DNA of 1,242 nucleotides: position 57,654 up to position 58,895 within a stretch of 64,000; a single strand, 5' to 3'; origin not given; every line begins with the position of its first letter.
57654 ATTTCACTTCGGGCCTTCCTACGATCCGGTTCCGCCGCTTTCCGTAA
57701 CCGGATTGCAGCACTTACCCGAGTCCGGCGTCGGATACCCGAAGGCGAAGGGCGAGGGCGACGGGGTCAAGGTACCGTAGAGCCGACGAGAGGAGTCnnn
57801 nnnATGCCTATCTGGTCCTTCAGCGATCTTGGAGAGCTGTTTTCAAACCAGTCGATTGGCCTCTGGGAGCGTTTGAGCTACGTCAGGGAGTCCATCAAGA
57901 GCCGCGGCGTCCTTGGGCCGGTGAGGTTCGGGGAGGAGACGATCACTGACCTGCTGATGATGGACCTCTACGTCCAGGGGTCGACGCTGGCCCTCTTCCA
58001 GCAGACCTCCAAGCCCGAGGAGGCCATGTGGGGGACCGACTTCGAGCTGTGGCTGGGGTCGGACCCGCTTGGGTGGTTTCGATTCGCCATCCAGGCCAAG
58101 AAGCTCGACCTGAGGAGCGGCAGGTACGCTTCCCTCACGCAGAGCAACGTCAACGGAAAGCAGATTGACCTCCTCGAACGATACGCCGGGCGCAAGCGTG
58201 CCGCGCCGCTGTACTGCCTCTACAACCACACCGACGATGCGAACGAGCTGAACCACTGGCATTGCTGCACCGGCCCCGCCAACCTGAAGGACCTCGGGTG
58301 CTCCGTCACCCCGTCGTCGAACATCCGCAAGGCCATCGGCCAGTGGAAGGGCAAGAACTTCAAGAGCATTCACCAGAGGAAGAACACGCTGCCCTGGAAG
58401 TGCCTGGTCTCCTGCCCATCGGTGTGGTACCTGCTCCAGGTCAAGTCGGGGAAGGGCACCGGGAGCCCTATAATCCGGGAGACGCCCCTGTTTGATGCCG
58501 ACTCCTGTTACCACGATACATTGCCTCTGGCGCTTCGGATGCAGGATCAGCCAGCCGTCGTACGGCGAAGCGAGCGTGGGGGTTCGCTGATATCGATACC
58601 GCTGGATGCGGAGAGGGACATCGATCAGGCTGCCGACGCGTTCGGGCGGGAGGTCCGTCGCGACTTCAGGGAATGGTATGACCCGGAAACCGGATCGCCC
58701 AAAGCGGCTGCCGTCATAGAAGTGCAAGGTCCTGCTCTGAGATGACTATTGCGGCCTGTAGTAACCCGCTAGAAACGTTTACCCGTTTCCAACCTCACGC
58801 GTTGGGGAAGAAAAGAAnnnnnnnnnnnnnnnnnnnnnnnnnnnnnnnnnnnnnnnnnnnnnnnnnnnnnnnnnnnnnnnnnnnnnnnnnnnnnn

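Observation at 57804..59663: PD-(D/E)xK-like protein paired with a CD-NTase/SMODS-like nucleotidyltransferase: possible minimal signalling defence module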

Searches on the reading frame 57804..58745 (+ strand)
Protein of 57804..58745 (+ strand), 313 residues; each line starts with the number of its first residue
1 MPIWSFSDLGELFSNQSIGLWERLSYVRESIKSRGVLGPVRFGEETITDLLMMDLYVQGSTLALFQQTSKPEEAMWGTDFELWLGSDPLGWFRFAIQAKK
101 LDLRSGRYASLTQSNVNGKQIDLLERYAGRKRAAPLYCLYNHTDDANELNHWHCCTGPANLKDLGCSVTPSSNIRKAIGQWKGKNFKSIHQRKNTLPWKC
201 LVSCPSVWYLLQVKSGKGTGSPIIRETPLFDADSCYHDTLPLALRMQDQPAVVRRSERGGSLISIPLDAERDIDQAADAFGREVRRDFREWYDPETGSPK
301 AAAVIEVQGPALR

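Call 3: search_protein_families(library=pfam, proteins=[window:57804-58745:+], max_evalue=0.1)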
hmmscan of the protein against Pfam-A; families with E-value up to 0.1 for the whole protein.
window:57804-58745:+ (313 aa): 1 family
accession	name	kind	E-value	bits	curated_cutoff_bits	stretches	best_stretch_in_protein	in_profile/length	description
PF20320.3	DUF6615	-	7.5e-11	42.5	23.8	1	41-144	26-136/289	Family of unknown function (DUF6615)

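Call 4: search_protein_families(library=padloc, proteins=[window:57804-58745:+], max_evalue=0.1)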
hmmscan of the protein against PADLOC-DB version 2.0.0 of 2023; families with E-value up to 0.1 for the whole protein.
window:57804-58745:+ (313 aa): 0 families

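Call 5: search_protein_families(library=ncbifam, proteins=[window:57804-58745:+], max_evalue=0.1)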
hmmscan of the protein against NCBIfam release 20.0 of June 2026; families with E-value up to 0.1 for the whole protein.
window:57804-58745:+ (313 aa): 0 families

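Call 8: search_solved_structures(query=window:57804-58745:+, max_evalue=10)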
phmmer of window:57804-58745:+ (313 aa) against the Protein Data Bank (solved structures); distinct sequences matched with E-value up to 10: 4.
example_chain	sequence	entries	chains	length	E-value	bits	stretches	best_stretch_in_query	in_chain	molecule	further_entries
3qyj_A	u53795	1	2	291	0.09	15.2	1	133-200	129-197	Alr0039 protein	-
8gq6_A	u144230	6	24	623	0.34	13.3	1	143-198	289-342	Kelch repeat and BTB domain-containing protein 2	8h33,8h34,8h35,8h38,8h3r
8h36_A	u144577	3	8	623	0.34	13.2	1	144-198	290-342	Kelch repeat and BTB domain-containing protein 2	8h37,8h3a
8h3f_I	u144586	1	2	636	0.36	13.2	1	144-198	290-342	Kelch repeat and BTB domain-containing protein 2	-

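Call 9: find_homologous_proteins(query=window:57804-58745:+, max_evalue=0.001)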
Query window:57804-58745:+ (313 aa): 213 proteins with E <= 0.001 among 2170 candidates; the best 120 are listed.
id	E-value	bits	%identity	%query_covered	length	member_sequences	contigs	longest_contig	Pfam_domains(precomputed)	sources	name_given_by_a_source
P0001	2.3e-215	732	100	100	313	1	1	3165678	PF20320.4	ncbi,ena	-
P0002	8.2e-188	641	88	100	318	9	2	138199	PF20320.4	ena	-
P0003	3.1e-179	613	84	100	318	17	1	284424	PF20320.4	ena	-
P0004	3.3e-178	610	84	100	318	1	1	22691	PF20320.4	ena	-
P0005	3.0e-177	607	83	100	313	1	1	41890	PF20320.4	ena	-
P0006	6.0e-177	606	84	100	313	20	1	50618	PF20320.4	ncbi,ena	-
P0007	4.1e-175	600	83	99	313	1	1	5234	PF20320.4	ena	-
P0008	3.2e-174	597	82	98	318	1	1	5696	PF20320.4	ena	-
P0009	3.9e-173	593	82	100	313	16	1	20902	PF20320.4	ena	-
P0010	1.6e-168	578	80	100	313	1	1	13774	PF20320.4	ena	-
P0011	2.5e-168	577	80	100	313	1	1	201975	PF20320.4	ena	-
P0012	1.1e-167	575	79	100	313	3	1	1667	PF20320.4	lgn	-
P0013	1.4e-166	572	80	100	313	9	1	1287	PF20320.4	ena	-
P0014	3.0e-166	571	78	100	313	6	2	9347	PF20320.4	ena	-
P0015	5.1e-162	557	78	100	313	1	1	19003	PF20320.4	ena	-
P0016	5.1e-160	550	77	100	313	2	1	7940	PF20320.4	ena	-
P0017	1.4e-156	539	84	89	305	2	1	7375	PF20320.4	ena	-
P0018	1.6e-156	539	74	100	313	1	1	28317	PF20320.4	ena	-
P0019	7.7e-156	536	75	98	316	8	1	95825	PF20320.4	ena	-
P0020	4.2e-154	531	74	100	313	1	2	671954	PF20320.4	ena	-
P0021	8.3e-153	526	73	100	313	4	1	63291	PF20320.4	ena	-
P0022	3.1e-151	521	77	93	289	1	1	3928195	PF20320.4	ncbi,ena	-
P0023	1.2e-146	506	71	98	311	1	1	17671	PF20320.4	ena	-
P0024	1.4e-144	499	71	98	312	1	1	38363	PF20320.4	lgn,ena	-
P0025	1.7e-144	499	70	99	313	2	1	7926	PF20320.4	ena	-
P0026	1.7e-143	496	69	99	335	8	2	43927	PF20320.4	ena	-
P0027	8.4e-143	493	69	99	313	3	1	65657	PF20320.4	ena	-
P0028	1.9e-140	486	68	99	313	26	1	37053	PF20320.4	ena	-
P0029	3.0e-139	482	68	99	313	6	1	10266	PF20320.4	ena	-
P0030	1.1e-138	480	66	99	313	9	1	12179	PF20320.4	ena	-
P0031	1.2e-138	480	68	99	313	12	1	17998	PF20320.4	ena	-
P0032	1.3e-138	480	67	99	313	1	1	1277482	PF20320.4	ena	-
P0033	4.7e-137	475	67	99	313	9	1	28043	PF20320.4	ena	-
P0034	1.5e-136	473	69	100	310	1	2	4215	PF20320.4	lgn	-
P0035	6.1e-136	471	68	97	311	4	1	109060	PF20320.4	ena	-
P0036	3.2e-134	465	66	99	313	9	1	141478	PF20320.4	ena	-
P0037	3.8e-134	465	65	100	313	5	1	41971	PF20320.4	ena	-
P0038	9.4e-134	464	66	98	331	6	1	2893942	PF20320.4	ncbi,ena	-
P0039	3.1e-132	459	65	100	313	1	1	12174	PF20320.4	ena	-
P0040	1.7e-131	456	66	97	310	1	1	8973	PF20320.4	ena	-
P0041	4.9e-129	448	72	85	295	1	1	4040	PF20320.4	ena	-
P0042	2.4e-124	433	59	99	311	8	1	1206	PF20320.4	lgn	-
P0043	2.4e-123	430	62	99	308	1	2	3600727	PF20320.4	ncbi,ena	-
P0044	3.5e-121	422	79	74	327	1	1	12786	PF20320.4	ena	-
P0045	3.8e-121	422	59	99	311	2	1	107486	PF20320.4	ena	-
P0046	2.1e-120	420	62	97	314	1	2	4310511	PF20320.4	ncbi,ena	-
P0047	6.5e-118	412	59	99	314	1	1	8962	PF20320.4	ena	-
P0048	2.8e-117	410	60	99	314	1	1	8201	PF20320.4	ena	-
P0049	3.5e-117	409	61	99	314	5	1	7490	PF20320.4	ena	-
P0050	6.4e-117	408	58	99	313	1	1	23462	PF20320.4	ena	-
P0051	6.7e-117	408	60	99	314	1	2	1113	PF20320.4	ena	-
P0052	3.2e-113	396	59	98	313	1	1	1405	PF20320.4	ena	-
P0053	7.0e-113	395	59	99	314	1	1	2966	PF20320.4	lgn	-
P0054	2.0e-112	394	58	99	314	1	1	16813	PF20320.4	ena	-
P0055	4.2e-110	386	58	99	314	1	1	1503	PF20320.4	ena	-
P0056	8.5e-110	385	66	82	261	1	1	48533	PF20320.4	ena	-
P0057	2.3e-109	384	56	97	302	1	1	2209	PF20320.4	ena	-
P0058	2.6e-109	383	59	92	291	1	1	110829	PF20320.4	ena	-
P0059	1.4e-106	374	80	64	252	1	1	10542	PF20320.4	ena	-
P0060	1.6e-106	374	56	98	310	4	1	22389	PF20320.4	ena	-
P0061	2.5e-106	374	55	98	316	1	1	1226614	PF20320.4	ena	-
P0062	8.4e-106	372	56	99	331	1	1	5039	PF20320.4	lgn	-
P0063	5.8e-104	366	54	100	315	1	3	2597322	PF20320.4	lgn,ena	-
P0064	9.7e-103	362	56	97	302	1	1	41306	PF20320.4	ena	-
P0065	1.5e-102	361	56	95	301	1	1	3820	PF20320.4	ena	-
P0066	5.4e-101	356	55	97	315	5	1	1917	PF20320.4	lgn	-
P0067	6.6e-99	349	80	60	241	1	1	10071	PF20320.4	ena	-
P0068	6.5e-98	346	52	98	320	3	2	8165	PF20320.4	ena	-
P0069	3.0e-97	344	57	97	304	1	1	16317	PF20320.4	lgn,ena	-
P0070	7.4e-97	343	51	98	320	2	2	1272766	PF20320.4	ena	-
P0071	3.0e-96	340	52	96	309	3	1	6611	PF20320.4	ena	-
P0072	4.6e-95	337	52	97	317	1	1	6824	PF20320.4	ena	-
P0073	7.7e-95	336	53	96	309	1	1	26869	PF20320.4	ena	-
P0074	2.0e-94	335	51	98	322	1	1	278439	PF20320.4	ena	-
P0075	1.7e-93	331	75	63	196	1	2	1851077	PF20320.4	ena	-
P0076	5.1e-93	330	51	98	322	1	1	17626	PF20320.4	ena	-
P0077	1.2e-92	329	52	99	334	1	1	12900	PF20320.4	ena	-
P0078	1.7e-92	328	52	96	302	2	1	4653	PF20320.4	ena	-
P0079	1.3e-90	322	81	56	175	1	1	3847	PF20320.4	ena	-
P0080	1.4e-90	322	55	98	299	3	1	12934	PF20320.4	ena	-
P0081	2.0e-89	318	48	98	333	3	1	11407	PF20320.4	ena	-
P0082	5.5e-89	317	50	97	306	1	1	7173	PF20320.4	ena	-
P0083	9.6e-89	316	50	98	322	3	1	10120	PF20320.4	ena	-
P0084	2.6e-87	311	50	96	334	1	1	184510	PF20320.4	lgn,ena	-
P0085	1.9e-86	308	50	96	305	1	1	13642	PF20320.4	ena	-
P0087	2.9e-85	304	53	98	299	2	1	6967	PF20320.4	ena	-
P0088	1.1e-84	302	67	64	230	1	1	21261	PF20320.4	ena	-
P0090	3.7e-83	297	45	98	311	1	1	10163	PF20320.4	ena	-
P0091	4.0e-82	294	46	98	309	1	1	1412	PF20320.4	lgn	-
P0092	1.4e-80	289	46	99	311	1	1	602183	PF20320.4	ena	-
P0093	3.3e-80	288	46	97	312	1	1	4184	PF20320.4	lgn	-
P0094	4.3e-79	284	54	79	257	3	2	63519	PF20320.4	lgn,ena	-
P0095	2.1e-78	282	48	98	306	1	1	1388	PF20320.4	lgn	-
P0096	4.4e-77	278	61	66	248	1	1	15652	PF20320.4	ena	-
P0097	5.0e-77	277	50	86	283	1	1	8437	PF20320.4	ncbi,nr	ncbi:MAG: hypothetical protein OXD46_07335 [Chloroflexi bacterium]|nr:hypothetical protein [Chlorofl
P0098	2.7e-75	272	49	88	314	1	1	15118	PF20320.4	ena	-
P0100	4.1e-71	258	66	57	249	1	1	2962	PF20320.4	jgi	-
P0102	5.3e-66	241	56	63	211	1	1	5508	PF20320.4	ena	-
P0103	4.0e-65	238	44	96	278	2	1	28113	PF20320.4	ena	-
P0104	1.0e-64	237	42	98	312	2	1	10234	PF20320.4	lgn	-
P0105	4.1e-64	235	43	96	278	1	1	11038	PF20320.4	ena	-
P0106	6.6e-64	234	46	98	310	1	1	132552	PF20320.4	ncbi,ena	-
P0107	8.9e-64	234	49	86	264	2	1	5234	PF20320.4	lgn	-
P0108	1.3e-63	233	44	96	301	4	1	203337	PF20320.4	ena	-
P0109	3.7e-62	228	42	95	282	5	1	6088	PF20320.4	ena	-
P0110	2.2e-61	226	41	96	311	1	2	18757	PF20320.4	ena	-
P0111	5.8e-61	225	51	66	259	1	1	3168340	PF20320.4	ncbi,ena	-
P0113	5.9e-60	221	43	92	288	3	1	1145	PF20320.4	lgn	-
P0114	1.6e-59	220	41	97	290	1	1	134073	PF20320.4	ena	-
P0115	2.4e-59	219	46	80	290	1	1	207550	PF20320.4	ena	-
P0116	6.5e-59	218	40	93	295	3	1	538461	PF20320.4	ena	-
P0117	8.9e-59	217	44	97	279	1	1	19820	PF20320.4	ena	-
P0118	2.1e-58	216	44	77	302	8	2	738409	PF20320.4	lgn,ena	-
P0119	3.7e-58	215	39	93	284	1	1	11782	PF20320.4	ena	-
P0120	6.6e-57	211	39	93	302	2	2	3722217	-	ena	-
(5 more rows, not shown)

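Call 11: find_encoding_contigs(protein=P0001, flank=6000, max_places=3)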
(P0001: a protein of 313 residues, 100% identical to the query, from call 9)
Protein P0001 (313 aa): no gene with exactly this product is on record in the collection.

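Call 13: find_encoding_contigs(protein=P0111, flank=6000, max_places=3)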
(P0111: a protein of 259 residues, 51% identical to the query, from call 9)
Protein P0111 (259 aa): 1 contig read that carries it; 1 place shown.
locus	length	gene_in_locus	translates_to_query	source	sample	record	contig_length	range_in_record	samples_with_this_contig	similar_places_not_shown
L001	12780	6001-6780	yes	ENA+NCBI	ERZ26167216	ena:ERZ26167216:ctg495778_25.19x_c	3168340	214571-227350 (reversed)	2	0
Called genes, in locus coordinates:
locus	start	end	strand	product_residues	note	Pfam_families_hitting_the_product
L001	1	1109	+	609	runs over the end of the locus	PF00795:CN_hydrolase, PF02540:NAD_synthase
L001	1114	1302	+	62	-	PF02810:SEC-C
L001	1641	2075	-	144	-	PF01850:PIN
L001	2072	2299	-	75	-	-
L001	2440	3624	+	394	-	PF00108:Thiolase_N, PF00109:ketoacyl-synt, PF02803:Thiolase_C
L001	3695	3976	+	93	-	-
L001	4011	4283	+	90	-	-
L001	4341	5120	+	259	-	-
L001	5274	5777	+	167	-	PF01209:Ubie_methyltran (weak), PF02353:CMAS (weak), PF08241:Methyltransf_11, PF08242:Methyltransf_12, PF13489:Methyltransf_23, PF13649:Methyltransf_25, PF13847:Methyltransf_31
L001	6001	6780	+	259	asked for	PF20320:DUF6615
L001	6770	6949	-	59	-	-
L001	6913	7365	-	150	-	-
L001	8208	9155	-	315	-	PF00296:Bac_luciferase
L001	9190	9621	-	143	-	PF04075:F420H2_quin_red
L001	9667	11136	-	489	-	PF14010:PEPcase_2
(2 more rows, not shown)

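Call 14: find_encoding_contigs(protein=P0116, flank=6000, max_places=3)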
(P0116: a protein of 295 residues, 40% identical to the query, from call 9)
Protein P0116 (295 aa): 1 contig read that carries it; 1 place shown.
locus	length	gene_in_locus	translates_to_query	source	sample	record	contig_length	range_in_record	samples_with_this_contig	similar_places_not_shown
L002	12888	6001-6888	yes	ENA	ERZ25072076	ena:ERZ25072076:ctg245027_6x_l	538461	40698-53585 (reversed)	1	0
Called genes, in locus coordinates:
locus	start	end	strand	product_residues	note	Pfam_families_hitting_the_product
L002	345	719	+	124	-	-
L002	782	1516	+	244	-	-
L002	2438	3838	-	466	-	PF12733:Cadherin-like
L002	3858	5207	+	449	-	PF00512:HisKA (faint), PF02518:HATPase_c, PF13581:HATPase_c_2 (faint), PF00072:Response_reg, PF00486:Trans_reg_C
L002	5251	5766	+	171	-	-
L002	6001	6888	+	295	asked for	PF20320:DUF6615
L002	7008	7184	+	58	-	-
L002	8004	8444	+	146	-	PF12161:HsdM_N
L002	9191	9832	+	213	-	-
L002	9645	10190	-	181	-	PF13384:HTH_23, PF13518:HTH_28 (weak), PF13551:HTH_29, PF13565:HTH_32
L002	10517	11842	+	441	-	PF13701:DDE_Tnp_1_4, PF01609:DDE_Tnp_1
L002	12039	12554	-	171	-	PF00535:Glycos_transf_2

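Call 15: find_encoding_contigs(protein=P0063, flank=6000, max_places=3)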
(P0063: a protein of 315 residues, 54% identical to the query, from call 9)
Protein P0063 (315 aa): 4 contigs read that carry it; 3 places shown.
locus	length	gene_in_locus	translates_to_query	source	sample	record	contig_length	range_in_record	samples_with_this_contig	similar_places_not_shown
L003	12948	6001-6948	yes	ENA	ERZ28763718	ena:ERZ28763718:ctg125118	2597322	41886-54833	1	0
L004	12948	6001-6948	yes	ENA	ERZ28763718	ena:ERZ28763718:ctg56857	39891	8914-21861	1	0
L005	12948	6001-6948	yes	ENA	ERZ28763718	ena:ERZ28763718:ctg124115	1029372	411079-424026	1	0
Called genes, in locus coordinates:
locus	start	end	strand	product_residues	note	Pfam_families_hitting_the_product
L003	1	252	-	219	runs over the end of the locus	PF00697:PRAI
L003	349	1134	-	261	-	PF00218:IGPS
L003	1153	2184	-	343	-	PF02885:Glycos_trans_3N, PF00591:Glycos_transf_3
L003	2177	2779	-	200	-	PF00117:GATase, PF07722:Peptidase_C26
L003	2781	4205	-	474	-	PF04715:, PF00425:Chorismate_bind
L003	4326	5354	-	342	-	PF00579:tRNA-synt_1b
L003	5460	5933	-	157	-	-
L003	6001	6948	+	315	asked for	PF20320:DUF6615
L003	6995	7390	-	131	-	-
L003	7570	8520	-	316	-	PF05598:DUF772, PF01609:DDE_Tnp_1, PF13612:DDE_Tnp_1_3 (weak)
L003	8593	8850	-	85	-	-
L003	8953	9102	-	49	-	-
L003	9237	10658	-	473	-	PF00206:Lyase_1, PF10415:FumaraseC_C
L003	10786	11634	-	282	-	PF04203:Sortase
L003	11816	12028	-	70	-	-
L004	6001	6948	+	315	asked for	PF20320:DUF6615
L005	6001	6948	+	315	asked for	PF20320:DUF6615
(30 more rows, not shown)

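Call 16: find_related_loci(query=A1, collection=genome_contigs, flank=8000)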
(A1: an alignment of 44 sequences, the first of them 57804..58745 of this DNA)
Query A1 (313 aa) in genome_contigs; peptide patterns used: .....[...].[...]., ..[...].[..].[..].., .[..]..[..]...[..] (x = any residue, [..] = any of these).
104 stretches matched a pattern; 34 encode a relative of the query (tblastn E <= 1e-3); 32 distinct loci.
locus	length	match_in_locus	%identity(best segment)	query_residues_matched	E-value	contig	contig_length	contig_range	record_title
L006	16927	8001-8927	87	5-313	0e+0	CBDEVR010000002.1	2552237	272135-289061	MAG: Dehalococcoidia bacterium isolate 58e95461-d50d-4896-8677-afe07c5a1cd5 genome assembly, contig: contig_2, whole gen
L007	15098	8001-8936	84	1-312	2e-179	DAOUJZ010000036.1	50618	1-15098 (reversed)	MAG TPA_asm: Dehalococcoidia bacterium isolate S34_284 k113_257948, whole genome shotgun sequence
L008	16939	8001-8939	79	1-313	4e-171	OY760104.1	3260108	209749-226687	MAG: Dehalococcoidia bacterium isolate 85321599-0a94-4039-bbde-d148f9b3e6b5 genome assembly, chromosome: 1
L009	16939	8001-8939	79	1-313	1e-169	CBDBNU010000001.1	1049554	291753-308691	MAG: Dehalococcoidia bacterium isolate 71a96c89-020c-4782-a771-d9249ff8f4bc genome assembly, contig: contig_1, whole gen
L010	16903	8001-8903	77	12-313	7e-162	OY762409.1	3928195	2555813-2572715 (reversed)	MAG: Dehalococcoidia bacterium isolate 38c4f93b-5868-4cd3-8e0a-f10fb6dda0e3 genome assembly, chromosome: 1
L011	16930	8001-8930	66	1-310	1e-141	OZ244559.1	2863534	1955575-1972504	MAG: Dehalococcoidia bacterium isolate 59ee8d7c-4f04-4942-b4cb-4e6b98ad6235 genome assembly, chromosome: 1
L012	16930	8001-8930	68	1-310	1e-141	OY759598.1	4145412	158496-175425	MAG: Dehalococcoidia bacterium isolate 9e3974e8-1b76-4a2a-ace1-a6b9f67a3735 genome assembly, chromosome: 1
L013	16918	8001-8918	66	5-310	1e-136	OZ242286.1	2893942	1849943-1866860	MAG: Dehalococcoidia bacterium isolate 9f14531a-ab03-45a5-a1bd-ff969822bfd2 genome assembly, chromosome: 1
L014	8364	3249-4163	65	6-310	5e-134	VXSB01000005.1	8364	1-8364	MAG: Chloroflexi bacterium isolate SB0664_bin_6 NODE_3603_length_8364_cov_28.737152, whole genome shotgun sequence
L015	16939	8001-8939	81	1-313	1e-172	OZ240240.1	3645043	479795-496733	MAG: Dehalococcoidia bacterium isolate 9fa25b9b-25de-44f7-936b-2c4815794ad0 genome assembly, chromosome: 1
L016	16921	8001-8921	62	1-310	1e-127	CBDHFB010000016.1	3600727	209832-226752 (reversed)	MAG: Dehalococcoidia bacterium isolate 5892fe59-49e4-48a8-8c95-40c51a55cd3e genome assembly, contig: contig_12, whole ge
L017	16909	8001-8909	62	6-308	7e-124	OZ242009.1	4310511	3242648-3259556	MAG: Dehalococcoidia bacterium isolate 899261b6-bc8c-404b-9ed8-1f9bb82080cc genome assembly, chromosome: 1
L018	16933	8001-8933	61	1-311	7e-121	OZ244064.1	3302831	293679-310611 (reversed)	MAG: Dehalococcoidia bacterium isolate 6b45779a-ebf8-4e4c-9ead-68fbda15a8e5 genome assembly, chromosome: 1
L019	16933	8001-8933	56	1-311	5e-112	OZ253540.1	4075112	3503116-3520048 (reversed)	MAG: Dehalococcoidia bacterium isolate 12151d70-3c61-4942-ab7c-45b58ecc7731 genome assembly, chromosome: 1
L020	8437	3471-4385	49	5-308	1e-89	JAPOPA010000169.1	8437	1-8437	MAG: Chloroflexota bacterium isolate APA_bin_48 c_000000348700, whole genome shotgun sequence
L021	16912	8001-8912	46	1-307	2e-71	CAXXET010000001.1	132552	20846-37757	MAG: Dehalococcoidia bacterium isolate 2b4b04a0-9111-43d2-a146-f7996b42d8f3 genome assembly, contig: contig_1, whole gen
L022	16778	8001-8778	63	1-260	5e-100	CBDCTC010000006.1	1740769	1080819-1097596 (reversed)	MAG: Dehalococcoidia bacterium isolate 84f1e96c-5f89-47d0-9b41-bcaa3e3d8f53 genome assembly, contig: contig_6, whole gen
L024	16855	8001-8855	40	9-307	4e-60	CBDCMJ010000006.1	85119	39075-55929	MAG: Dehalococcoidia bacterium isolate ff215481-6181-4eb5-bab1-de6adcd508a5 genome assembly, contig: contig_6, whole gen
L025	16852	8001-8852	39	17-307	2e-55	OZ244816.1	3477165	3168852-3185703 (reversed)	MAG: Dehalococcoidia bacterium isolate f2a2dee8-fbed-446a-8eee-262c204d2a39 genome assembly, chromosome: 1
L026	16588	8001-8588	44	6-211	1e-49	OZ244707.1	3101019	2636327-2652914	MAG: Dehalococcoidia bacterium isolate ff215481-6181-4eb5-bab1-de6adcd508a5 genome assembly, chromosome: 1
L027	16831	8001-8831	35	5-307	3e-48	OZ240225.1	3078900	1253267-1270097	MAG: Dehalococcoidia bacterium isolate 61ae0fec-d7fd-44af-9ffe-6c9d366cf1b9 genome assembly, chromosome: 1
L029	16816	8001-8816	35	40-310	2e-43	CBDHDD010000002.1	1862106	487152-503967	MAG: Dehalococcoidia bacterium isolate e1889495-a2da-40f9-909c-8269d7dc74c2 genome assembly, contig: contig_2, whole gen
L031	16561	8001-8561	41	40-241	2e-40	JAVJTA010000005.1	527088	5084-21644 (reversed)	MAG: Pseudomonadales bacterium isolate G1-WW12-30 k141_30249, whole genome shotgun sequence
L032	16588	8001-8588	39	40-241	4e-40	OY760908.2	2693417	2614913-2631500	MAG: Dehalococcoidia bacterium isolate 99511b8e-fdeb-40b8-a9fc-769d5cc020c2 genome assembly, chromosome: 1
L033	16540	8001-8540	38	17-204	4e-33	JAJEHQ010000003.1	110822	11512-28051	MAG: Gammaproteobacteria bacterium isolate p16x60bins.63 k141_471522, whole genome shotgun sequence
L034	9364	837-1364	37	68-245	5e-31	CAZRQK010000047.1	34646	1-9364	MAG TPA_asm: uncultured Ohtaekwangia sp. isolate binchicken_co311_149 genome assembly, contig: NODE_2119_length_34646_co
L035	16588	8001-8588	45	40-244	2e-48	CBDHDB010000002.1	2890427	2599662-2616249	MAG: Dehalococcoidia bacterium isolate 822cf7f2-f088-4de1-b96c-ebc5a35fe4d4 genome assembly, contig: contig_2, whole gen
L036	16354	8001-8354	43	17-134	3e-24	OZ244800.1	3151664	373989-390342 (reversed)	MAG: Dehalococcoidia bacterium isolate 42545cc6-7e07-44bf-9ae7-6d6b501a8e34 genome assembly, chromosome: 1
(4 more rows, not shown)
